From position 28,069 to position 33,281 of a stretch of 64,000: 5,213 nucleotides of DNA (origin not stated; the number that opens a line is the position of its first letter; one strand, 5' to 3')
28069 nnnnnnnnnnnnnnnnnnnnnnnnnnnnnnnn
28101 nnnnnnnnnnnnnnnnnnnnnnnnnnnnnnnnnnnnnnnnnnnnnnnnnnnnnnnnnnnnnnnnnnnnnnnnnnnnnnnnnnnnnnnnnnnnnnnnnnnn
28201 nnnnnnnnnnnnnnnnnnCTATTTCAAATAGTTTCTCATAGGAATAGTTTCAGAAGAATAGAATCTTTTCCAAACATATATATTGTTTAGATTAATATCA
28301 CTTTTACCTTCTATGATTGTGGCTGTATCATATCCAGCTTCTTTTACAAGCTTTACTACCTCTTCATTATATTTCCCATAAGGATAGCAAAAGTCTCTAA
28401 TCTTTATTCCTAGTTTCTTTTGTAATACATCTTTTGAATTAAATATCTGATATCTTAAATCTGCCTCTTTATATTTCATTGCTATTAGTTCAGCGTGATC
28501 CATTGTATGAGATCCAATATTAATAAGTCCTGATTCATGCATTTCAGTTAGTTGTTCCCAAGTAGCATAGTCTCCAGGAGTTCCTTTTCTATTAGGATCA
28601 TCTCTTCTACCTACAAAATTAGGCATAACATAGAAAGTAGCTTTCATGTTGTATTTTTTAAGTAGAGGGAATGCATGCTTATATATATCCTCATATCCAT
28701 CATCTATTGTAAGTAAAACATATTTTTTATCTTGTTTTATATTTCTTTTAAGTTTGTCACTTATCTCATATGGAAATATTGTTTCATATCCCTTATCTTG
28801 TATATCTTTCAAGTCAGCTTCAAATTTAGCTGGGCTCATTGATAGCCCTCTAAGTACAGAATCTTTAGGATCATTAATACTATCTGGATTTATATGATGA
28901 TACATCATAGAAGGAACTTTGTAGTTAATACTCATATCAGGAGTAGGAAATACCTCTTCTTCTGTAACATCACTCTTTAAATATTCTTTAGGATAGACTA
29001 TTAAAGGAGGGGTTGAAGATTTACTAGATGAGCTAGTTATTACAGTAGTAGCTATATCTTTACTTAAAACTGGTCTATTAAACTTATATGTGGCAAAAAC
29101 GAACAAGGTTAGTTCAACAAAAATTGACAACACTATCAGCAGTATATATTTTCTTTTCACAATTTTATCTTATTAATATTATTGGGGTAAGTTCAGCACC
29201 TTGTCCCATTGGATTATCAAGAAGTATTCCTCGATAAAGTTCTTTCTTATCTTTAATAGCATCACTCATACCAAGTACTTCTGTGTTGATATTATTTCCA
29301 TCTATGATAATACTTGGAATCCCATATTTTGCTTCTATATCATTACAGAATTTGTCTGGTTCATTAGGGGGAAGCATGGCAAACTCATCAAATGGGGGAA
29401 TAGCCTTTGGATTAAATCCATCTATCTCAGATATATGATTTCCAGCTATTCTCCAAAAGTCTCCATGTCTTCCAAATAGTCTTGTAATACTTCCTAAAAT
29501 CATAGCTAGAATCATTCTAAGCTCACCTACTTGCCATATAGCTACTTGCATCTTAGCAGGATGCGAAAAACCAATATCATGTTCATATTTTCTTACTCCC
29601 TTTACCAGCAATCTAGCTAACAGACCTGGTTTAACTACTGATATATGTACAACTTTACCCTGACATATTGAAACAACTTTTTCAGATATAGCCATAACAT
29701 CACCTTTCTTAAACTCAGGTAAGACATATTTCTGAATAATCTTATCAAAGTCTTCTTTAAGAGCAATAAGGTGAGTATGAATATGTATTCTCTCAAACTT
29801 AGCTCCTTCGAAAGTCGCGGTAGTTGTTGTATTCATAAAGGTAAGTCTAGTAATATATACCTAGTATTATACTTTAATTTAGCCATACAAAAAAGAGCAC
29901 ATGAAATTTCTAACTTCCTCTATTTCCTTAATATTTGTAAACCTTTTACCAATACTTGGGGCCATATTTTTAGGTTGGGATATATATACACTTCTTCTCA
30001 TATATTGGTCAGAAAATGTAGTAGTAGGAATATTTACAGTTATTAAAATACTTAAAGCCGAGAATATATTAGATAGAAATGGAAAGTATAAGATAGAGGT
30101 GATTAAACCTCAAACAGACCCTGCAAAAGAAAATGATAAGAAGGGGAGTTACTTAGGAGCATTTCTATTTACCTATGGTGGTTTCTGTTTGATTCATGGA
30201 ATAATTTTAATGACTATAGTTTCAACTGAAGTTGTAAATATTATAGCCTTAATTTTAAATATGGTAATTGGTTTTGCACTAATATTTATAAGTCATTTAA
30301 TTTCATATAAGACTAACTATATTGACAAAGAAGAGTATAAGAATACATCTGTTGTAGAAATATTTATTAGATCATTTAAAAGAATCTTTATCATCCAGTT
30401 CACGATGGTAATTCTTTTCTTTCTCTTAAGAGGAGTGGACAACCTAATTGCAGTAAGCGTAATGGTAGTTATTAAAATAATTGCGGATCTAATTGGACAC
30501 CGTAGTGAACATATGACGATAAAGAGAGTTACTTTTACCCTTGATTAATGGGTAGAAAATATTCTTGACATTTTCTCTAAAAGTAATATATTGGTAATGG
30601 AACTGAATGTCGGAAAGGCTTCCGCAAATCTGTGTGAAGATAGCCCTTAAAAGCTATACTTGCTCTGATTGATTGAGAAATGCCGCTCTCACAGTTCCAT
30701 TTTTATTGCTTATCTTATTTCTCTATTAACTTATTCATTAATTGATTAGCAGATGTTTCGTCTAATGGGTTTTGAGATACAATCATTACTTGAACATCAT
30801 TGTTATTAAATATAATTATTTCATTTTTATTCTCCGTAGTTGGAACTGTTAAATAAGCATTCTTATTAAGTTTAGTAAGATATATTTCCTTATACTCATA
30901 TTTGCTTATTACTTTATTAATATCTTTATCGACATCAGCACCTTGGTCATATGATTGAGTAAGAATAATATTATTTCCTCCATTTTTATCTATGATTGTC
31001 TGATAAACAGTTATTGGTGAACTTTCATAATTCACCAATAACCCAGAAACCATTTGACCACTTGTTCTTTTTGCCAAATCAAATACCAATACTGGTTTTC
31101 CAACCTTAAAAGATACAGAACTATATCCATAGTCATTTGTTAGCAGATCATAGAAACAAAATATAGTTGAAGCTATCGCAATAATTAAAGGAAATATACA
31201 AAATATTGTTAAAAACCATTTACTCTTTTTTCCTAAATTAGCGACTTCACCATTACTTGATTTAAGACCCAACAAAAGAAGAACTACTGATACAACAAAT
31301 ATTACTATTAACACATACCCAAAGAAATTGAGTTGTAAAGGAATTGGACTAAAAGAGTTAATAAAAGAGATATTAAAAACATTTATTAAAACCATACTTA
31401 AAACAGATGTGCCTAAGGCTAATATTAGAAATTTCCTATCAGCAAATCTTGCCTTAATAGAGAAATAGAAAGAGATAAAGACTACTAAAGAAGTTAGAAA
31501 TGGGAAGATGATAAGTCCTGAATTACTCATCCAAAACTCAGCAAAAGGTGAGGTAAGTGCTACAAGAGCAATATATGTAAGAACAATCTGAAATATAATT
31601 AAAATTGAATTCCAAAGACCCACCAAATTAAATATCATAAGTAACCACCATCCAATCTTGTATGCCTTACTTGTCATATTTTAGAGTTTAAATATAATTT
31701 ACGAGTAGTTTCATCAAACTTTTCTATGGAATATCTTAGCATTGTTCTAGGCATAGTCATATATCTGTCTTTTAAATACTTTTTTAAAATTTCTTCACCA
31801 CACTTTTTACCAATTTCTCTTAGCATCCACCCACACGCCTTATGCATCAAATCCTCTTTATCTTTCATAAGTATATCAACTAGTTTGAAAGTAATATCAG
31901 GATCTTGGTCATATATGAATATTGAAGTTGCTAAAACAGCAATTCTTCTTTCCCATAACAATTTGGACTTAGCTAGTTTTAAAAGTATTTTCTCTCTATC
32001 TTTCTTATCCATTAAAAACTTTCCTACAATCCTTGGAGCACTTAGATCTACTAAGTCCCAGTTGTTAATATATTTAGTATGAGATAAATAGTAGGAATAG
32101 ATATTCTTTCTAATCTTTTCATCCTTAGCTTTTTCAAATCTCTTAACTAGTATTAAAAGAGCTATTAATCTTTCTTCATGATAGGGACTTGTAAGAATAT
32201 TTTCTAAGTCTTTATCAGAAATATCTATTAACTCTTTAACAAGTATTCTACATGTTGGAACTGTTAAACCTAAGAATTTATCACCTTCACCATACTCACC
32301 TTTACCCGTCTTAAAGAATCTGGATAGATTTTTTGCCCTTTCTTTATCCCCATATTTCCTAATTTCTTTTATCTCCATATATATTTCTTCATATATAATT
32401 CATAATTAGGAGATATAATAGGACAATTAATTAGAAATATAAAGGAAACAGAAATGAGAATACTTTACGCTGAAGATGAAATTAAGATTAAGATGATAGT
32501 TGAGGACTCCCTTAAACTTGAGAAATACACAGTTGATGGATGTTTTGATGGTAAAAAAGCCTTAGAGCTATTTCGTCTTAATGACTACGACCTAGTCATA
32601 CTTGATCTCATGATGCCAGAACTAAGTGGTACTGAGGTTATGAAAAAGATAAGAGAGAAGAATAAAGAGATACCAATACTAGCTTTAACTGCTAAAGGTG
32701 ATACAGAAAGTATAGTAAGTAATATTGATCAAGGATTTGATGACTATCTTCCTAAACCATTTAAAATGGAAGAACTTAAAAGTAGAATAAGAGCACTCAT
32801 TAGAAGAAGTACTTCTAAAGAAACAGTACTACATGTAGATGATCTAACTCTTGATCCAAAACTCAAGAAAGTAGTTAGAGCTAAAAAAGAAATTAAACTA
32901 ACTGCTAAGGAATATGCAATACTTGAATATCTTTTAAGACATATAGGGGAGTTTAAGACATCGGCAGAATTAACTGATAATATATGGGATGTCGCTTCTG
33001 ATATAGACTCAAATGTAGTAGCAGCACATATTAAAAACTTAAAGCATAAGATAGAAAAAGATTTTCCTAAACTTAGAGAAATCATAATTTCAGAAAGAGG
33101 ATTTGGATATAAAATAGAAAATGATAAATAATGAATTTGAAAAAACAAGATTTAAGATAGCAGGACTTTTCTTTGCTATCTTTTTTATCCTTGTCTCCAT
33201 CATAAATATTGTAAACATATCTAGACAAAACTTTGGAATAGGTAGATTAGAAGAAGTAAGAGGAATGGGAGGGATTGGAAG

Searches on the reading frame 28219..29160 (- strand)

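Call 71: search_protein_families(library=pfam, proteins=[window:28219-29160:-], max_evalue=0.0001)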
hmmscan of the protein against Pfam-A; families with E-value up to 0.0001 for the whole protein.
window:28219-29160:- (313 aa): 2 families
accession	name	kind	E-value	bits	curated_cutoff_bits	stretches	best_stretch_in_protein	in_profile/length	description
PF01522.26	Polysacc_deac_1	-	1.2e-31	109.7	23.1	1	142-279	3-123/124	Polysaccharide deacetylase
PF03065.20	Glyco_hydro_57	-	7.5e-05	22.6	21.2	0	202-288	92-176/291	Glycosyl hydrolase family 57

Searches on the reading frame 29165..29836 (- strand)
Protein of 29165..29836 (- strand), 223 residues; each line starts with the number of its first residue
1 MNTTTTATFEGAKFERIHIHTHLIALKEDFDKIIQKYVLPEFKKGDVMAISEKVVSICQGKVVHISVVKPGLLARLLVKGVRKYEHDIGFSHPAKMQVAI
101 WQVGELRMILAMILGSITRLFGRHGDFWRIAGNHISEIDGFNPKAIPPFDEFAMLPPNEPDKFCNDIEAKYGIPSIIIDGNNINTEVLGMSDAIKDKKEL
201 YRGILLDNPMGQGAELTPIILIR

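Call 71: search_protein_families(library=pfam, proteins=[window:29165-29836:-], max_evalue=0.0001)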
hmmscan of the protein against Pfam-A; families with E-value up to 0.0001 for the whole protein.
window:29165-29836:- (223 aa): 1 family
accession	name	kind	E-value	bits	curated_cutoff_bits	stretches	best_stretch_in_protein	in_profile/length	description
PF01996.21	F420_ligase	-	3.2e-09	37.1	25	1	19-169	2-132/218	F420-0:Gamma-glutamyl ligase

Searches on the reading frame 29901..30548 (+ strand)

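Call 71: search_protein_families(library=pfam, proteins=[window:29901-30548:+], max_evalue=0.0001)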
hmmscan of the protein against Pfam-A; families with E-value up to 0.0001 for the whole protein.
window:29901-30548:+ (215 aa): 1 family
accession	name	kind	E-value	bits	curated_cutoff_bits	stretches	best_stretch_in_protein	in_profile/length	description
PF20108.4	DUF6498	-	1.2e-40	139.5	23.7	1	6-208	11-202/207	Family of unknown function (DUF6498)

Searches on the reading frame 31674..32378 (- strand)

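Call 71: search_protein_families(library=pfam, proteins=[window:31674-32378:-], max_evalue=0.0001)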
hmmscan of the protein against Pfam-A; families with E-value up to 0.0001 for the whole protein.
window:31674-32378:- (234 aa): 1 family
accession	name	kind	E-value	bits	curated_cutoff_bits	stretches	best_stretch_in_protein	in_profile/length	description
PF08713.17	DNA_alkylation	-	1.1e-56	192.3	21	1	4-221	3-213/213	DNA alkylation repair enzyme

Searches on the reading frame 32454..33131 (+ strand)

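Call 71: search_protein_families(library=pfam, proteins=[window:32454-33131:+], max_evalue=0.0001)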
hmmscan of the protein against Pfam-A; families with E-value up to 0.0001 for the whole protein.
window:32454-33131:+ (225 aa): 2 families
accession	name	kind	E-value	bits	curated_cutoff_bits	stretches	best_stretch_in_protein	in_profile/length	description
PF00072.30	Response_reg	-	2.3e-27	95.8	30.2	1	3-113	1-111/111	Response regulator receiver domain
PF00486.34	Trans_reg_C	-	4.5e-19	68.7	26.2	1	145-220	2-76/77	Transcriptional regulatory protein, C terminal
